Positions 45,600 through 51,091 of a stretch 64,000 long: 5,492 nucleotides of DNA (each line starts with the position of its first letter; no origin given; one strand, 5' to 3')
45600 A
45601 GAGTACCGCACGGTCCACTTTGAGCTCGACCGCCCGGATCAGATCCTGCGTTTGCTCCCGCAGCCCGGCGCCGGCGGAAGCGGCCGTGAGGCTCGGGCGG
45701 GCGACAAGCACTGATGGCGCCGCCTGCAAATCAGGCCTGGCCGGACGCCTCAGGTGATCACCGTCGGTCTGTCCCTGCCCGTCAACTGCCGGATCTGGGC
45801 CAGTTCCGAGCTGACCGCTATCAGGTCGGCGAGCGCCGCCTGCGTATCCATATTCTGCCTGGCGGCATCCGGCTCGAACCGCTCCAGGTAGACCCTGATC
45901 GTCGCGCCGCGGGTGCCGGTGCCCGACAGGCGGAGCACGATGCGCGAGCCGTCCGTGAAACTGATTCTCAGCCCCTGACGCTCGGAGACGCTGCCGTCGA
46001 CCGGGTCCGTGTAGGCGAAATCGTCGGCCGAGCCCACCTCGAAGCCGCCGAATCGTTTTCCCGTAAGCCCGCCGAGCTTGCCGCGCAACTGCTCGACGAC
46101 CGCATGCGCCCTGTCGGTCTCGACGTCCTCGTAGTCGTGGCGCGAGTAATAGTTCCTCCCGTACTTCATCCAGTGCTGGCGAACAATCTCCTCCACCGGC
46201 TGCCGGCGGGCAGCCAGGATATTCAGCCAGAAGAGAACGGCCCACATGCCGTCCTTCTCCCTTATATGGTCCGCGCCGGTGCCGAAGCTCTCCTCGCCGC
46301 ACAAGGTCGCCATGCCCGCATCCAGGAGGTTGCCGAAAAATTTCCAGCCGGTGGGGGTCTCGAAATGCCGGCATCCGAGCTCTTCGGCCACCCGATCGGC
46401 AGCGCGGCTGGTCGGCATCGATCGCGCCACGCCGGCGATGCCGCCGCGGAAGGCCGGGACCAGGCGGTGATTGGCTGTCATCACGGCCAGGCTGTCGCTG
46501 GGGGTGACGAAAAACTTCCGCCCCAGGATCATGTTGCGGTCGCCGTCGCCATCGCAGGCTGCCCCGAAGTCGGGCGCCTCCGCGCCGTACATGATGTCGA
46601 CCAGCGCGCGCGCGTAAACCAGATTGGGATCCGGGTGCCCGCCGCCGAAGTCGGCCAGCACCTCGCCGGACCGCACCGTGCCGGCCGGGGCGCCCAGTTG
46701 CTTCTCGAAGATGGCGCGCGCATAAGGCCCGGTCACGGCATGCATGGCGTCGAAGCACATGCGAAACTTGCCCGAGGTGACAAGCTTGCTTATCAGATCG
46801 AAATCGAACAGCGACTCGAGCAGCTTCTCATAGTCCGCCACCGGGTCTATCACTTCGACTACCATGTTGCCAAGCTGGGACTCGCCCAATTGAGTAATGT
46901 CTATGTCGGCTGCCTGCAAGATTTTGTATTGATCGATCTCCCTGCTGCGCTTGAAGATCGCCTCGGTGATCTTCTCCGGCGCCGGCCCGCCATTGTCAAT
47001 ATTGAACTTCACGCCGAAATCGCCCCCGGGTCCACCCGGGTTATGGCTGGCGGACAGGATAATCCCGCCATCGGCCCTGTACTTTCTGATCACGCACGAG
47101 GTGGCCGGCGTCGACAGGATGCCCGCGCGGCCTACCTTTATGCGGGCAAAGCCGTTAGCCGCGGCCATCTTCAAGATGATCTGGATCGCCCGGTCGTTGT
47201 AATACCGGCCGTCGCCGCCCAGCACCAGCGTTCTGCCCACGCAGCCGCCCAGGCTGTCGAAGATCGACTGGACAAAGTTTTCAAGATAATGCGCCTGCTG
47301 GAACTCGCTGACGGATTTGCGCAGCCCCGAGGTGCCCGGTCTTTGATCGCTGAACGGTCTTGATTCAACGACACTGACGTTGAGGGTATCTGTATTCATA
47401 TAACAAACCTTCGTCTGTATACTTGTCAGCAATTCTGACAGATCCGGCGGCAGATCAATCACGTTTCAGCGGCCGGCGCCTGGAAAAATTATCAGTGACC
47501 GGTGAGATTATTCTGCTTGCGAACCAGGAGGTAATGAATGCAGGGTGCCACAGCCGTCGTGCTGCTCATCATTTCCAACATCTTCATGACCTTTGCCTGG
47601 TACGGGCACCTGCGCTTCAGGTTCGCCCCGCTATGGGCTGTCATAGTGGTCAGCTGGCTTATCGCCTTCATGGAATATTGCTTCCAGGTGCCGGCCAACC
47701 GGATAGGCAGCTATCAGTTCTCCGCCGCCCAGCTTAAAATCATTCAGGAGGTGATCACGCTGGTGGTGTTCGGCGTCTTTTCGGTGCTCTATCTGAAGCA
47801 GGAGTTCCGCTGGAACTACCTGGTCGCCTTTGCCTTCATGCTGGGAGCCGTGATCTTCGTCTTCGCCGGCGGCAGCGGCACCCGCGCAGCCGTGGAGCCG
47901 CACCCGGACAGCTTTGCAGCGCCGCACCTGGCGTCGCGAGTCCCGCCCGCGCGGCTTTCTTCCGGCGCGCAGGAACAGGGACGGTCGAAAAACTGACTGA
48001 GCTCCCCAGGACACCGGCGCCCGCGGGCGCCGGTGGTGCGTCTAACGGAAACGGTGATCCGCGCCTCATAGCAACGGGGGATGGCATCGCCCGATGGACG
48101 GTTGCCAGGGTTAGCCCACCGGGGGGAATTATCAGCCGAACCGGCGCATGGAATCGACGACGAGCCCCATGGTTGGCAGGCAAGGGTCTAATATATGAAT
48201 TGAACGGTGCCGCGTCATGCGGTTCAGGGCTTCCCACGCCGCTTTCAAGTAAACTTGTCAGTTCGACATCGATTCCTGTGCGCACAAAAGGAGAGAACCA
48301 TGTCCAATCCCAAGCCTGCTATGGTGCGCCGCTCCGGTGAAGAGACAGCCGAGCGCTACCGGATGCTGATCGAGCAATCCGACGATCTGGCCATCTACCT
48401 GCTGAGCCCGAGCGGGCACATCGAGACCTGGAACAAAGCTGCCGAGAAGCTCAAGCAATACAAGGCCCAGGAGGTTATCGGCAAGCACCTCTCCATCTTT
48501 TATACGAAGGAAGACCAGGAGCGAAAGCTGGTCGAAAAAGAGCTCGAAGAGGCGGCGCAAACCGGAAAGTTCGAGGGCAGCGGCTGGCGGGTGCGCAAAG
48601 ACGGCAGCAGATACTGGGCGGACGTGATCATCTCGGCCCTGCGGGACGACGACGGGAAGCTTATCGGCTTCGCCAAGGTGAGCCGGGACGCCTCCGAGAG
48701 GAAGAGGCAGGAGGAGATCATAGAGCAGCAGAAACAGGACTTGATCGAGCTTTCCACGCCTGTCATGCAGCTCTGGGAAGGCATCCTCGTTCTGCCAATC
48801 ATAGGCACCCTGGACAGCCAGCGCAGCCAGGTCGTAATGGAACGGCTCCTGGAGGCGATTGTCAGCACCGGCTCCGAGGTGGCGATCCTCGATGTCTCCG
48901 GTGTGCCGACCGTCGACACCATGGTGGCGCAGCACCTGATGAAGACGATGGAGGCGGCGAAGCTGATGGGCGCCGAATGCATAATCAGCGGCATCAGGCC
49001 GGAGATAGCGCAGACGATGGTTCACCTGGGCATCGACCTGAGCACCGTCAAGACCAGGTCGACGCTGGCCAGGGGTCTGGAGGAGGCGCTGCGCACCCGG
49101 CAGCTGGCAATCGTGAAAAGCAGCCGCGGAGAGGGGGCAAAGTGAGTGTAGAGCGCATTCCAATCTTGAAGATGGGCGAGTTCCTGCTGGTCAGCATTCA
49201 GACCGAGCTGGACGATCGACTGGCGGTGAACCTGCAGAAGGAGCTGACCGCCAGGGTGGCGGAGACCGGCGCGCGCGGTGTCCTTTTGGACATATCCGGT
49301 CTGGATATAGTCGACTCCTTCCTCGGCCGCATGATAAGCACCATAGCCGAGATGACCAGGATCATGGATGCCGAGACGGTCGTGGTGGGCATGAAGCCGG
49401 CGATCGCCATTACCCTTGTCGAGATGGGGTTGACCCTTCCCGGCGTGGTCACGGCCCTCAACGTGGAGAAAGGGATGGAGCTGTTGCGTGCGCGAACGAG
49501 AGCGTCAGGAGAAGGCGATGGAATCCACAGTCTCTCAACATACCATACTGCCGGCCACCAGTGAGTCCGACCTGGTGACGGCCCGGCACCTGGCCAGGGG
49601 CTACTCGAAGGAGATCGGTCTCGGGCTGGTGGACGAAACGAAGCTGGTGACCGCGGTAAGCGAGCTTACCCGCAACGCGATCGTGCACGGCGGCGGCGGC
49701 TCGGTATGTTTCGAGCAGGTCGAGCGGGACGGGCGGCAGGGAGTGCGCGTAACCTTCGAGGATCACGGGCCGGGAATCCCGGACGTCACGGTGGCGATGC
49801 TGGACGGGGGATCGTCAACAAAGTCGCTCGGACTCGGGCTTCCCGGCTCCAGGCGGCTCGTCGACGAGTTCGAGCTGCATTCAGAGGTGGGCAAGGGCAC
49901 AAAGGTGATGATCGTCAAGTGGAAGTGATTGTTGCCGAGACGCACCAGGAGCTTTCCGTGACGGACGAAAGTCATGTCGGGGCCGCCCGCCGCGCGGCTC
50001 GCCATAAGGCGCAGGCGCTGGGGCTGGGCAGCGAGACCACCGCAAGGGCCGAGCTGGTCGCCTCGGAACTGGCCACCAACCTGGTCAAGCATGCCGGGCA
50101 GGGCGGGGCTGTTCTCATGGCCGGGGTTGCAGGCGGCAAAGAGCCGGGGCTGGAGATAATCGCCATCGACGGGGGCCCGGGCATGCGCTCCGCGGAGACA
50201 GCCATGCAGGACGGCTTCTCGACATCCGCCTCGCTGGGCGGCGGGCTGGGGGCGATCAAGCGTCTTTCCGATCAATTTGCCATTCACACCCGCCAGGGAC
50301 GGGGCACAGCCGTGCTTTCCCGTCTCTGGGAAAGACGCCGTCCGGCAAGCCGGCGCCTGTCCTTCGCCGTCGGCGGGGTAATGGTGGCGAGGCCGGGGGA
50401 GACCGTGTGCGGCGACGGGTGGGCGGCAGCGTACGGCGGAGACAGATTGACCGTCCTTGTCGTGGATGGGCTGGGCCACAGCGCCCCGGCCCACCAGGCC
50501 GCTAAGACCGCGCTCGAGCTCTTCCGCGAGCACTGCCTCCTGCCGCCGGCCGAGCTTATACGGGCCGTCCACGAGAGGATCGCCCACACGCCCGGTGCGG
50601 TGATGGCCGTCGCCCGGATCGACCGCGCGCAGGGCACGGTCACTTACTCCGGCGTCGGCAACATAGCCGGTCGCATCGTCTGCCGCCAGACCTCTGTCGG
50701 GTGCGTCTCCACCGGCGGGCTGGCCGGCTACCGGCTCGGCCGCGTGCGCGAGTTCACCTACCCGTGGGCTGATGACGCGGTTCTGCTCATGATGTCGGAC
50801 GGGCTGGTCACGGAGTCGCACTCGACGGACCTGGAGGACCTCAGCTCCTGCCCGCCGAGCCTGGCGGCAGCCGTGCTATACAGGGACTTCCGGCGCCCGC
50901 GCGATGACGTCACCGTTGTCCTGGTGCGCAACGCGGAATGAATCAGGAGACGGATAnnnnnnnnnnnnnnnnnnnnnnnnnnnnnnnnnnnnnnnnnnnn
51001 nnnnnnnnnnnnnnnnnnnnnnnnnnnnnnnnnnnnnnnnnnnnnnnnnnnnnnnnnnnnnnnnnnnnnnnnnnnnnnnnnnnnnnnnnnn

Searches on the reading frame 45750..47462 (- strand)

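Call 61: search_protein_families(library=pfam, proteins=[window:45750-47462:-], max_evalue=0.0001)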
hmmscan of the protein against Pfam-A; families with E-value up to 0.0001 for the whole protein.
window:45750-47462:- (570 aa): 4 families
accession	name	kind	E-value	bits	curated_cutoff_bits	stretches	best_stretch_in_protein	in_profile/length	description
PF24947.1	PGM1_C_vert_fung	-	5.5e-47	160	27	1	436-567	1-138/138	Phosphoglucomutase-1, C-terminal domain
PF02878.22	PGM_PMM_I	-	5.9e-31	107.4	22.5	1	40-179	2-137/138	Phosphoglucomutase/phosphomannomutase, alpha/beta/alpha domain I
PF02880.22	PGM_PMM_III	-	7.8e-24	84.5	20.7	1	322-434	2-115/115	Phosphoglucomutase/phosphomannomutase, alpha/beta/alpha domain III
PF02879.22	PGM_PMM_II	-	6e-10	40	29.3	1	216-313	8-99/103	Phosphoglucomutase/phosphomannomutase, alpha/beta/alpha domain II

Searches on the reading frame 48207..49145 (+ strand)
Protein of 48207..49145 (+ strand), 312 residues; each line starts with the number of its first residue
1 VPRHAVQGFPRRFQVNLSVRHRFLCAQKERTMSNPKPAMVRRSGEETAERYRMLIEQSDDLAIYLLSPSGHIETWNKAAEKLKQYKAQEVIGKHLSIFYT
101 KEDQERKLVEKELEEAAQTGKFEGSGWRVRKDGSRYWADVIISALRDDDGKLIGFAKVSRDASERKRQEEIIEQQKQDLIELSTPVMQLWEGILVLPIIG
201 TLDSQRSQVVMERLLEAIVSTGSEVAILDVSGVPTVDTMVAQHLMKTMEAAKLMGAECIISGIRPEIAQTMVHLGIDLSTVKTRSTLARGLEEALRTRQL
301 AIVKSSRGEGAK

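Call 61: search_protein_families(library=pfam, proteins=[window:48207-49145:+], max_evalue=0.0001)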
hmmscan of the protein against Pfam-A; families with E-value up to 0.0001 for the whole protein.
window:48207-49145:+ (312 aa): 5 families
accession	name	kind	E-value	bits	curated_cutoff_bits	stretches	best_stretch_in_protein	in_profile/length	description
PF01740.26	STAS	-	4.8e-17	62.1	22.6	1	187-288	4-104/106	STAS domain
PF13426.13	PAS_9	-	1.8e-15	57.5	27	1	62-164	3-103/103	PAS domain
PF00989.32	PAS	-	3.7e-14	53.1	22.6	1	49-158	1-109/113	PAS fold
PF08448.16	PAS_4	-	4e-13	50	23.1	1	56-167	2-110/110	PAS fold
PF08447.18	PAS_3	-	6.9e-08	33.1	25.6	1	74-158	3-88/89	PAS fold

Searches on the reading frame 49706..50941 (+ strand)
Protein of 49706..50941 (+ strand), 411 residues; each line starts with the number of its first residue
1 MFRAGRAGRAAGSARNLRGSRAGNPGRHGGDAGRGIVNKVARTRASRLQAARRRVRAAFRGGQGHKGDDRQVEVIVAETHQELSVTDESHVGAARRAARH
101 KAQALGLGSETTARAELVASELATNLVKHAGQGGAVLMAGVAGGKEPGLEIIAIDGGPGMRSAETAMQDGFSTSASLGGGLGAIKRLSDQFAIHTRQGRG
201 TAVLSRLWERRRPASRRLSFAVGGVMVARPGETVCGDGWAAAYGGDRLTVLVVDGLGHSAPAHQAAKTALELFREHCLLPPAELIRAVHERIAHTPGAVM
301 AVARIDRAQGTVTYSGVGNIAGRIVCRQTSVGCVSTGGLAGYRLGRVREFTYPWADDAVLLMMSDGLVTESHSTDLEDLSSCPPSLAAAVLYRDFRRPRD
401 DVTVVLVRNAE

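Call 61: search_protein_families(library=pfam, proteins=[window:49706-50941:+], max_evalue=0.0001)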
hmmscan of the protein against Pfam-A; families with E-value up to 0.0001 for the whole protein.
window:49706-50941:+ (411 aa): 3 families
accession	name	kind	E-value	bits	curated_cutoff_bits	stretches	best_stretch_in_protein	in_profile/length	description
PF07228.17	SpoIIE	-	2.2e-12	47.8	25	1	245-408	2-190/192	Stage II sporulation protein E (SpoIIE)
PF13581.12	HATPase_c_2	-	6.5e-11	42.8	27.4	1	87-203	4-123/127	Histidine kinase-like ATPase domain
PF02518.31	HATPase_c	-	5.8e-05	23.9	26.4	0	114-204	5-104/111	Histidine kinase-, DNA gyrase B-, and HSP90-like ATPase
